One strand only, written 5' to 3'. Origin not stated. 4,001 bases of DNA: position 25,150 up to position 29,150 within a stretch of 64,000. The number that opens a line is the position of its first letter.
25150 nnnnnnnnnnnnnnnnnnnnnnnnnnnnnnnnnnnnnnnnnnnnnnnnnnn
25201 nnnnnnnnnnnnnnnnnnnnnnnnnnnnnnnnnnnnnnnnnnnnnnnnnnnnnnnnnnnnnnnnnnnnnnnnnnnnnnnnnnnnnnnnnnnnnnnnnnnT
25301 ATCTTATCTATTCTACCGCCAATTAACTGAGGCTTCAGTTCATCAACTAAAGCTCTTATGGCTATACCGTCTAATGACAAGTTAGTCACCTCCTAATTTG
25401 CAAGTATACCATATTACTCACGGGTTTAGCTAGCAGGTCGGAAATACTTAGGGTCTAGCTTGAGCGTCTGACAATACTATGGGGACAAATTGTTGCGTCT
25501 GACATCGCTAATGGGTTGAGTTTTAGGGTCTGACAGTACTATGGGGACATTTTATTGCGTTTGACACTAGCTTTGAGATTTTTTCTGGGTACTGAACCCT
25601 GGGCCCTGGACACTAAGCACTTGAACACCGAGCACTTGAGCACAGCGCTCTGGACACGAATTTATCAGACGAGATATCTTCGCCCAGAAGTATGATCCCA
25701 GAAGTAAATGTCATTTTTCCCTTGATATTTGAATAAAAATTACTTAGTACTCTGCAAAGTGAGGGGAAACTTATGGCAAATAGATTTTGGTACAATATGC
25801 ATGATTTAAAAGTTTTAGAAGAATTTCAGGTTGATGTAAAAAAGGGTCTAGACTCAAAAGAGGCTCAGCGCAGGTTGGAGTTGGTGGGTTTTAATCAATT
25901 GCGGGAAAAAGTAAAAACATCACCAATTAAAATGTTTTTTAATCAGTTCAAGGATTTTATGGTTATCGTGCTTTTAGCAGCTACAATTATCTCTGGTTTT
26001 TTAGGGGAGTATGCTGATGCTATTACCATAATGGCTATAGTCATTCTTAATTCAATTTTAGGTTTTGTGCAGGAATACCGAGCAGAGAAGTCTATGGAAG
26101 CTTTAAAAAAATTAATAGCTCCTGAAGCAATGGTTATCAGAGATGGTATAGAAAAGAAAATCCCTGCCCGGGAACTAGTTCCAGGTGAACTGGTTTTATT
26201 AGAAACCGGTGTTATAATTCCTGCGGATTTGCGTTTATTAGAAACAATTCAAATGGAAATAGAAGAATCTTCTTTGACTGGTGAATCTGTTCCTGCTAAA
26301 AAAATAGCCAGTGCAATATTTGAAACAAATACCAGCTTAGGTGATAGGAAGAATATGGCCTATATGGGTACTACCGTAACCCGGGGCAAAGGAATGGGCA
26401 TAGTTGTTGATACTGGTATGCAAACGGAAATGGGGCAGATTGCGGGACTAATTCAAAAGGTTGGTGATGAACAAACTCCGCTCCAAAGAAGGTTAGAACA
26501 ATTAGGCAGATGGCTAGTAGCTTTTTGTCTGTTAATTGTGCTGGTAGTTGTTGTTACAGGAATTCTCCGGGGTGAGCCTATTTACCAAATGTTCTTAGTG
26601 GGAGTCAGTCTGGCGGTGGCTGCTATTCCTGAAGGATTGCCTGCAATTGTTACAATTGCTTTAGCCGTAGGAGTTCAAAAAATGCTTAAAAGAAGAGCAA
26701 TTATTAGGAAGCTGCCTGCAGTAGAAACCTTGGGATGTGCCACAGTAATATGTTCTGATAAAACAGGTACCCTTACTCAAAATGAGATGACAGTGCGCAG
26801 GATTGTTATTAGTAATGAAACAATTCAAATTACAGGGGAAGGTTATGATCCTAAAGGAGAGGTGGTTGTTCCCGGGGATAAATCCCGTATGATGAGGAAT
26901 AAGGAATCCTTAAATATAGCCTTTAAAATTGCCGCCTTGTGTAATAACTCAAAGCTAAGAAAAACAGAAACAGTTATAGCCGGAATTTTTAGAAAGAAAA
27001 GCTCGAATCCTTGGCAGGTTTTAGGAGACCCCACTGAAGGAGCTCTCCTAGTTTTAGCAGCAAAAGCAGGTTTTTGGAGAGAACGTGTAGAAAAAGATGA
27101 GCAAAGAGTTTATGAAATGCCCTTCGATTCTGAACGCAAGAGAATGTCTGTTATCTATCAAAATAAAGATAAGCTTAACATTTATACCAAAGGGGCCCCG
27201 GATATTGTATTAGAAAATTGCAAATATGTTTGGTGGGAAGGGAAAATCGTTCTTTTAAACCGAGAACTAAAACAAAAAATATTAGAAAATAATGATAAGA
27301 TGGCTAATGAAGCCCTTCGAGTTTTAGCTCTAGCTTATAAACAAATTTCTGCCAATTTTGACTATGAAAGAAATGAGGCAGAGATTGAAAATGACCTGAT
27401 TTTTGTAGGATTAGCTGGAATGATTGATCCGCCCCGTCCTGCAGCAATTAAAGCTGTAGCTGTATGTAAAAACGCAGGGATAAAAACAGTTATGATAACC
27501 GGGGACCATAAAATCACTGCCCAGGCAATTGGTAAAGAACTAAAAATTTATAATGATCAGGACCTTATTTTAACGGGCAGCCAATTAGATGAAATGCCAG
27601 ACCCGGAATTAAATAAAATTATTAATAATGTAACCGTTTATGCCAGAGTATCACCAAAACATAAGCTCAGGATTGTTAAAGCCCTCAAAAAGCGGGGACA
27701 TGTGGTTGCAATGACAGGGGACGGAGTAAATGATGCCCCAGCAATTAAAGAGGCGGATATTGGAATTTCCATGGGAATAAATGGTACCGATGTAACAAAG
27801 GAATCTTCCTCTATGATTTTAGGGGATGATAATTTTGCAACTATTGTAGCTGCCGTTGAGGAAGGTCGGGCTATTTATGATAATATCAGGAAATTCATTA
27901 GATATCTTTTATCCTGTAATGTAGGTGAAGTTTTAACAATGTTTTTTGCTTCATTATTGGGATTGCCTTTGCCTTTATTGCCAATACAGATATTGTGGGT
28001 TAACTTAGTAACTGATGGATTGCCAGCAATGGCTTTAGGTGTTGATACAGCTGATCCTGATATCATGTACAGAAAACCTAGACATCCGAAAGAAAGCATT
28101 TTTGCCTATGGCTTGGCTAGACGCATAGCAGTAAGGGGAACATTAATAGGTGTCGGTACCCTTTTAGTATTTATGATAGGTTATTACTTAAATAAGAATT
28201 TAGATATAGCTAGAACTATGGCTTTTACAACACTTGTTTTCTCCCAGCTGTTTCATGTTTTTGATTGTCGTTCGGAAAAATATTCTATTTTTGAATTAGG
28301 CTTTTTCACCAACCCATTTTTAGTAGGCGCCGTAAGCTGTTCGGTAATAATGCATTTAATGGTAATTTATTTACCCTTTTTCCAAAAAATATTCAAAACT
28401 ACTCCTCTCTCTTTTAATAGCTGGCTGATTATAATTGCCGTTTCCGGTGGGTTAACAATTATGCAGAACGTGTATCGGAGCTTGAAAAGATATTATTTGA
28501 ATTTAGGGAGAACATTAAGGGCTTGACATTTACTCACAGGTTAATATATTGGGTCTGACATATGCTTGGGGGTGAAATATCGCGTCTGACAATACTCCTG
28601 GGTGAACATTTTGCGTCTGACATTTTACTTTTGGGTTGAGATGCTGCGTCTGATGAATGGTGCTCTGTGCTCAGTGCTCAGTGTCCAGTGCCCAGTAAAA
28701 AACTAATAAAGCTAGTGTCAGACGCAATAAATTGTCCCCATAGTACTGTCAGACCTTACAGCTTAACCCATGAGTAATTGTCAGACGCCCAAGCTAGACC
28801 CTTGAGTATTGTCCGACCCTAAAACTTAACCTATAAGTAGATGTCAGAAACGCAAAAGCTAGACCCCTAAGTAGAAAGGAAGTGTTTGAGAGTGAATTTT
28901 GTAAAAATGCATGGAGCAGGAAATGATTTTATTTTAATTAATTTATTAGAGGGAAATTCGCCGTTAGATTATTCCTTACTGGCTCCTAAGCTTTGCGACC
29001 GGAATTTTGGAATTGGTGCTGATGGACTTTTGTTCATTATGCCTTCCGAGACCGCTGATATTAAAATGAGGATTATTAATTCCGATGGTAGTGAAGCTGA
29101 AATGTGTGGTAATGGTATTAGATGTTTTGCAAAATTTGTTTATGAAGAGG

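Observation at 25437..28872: Three arrays of a ~31-bp periodic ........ repeat bracket the Ca-ATPase gene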

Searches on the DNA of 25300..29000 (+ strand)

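Call 11: search_rna_families(source=window, start=25300, end=29000, threshold=evalue, max_evalue=5)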
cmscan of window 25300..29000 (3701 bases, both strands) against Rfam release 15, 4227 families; matches with E-value up to 5: 0.
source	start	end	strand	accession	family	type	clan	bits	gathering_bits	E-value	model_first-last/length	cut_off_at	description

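Call 90: search_dna_similar(query=window:28499-28880:+, collection=plasmids, mode=distant, max_evalue=0.001, max_rows=15)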
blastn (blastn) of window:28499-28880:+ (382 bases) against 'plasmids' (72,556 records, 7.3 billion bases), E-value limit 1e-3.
No match.

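Call 91: search_dna_similar(query=window:28499-28880:+, collection=phages, mode=distant, max_evalue=0.001, max_rows=10)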
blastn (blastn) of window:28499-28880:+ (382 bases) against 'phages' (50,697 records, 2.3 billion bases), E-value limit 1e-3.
No match.
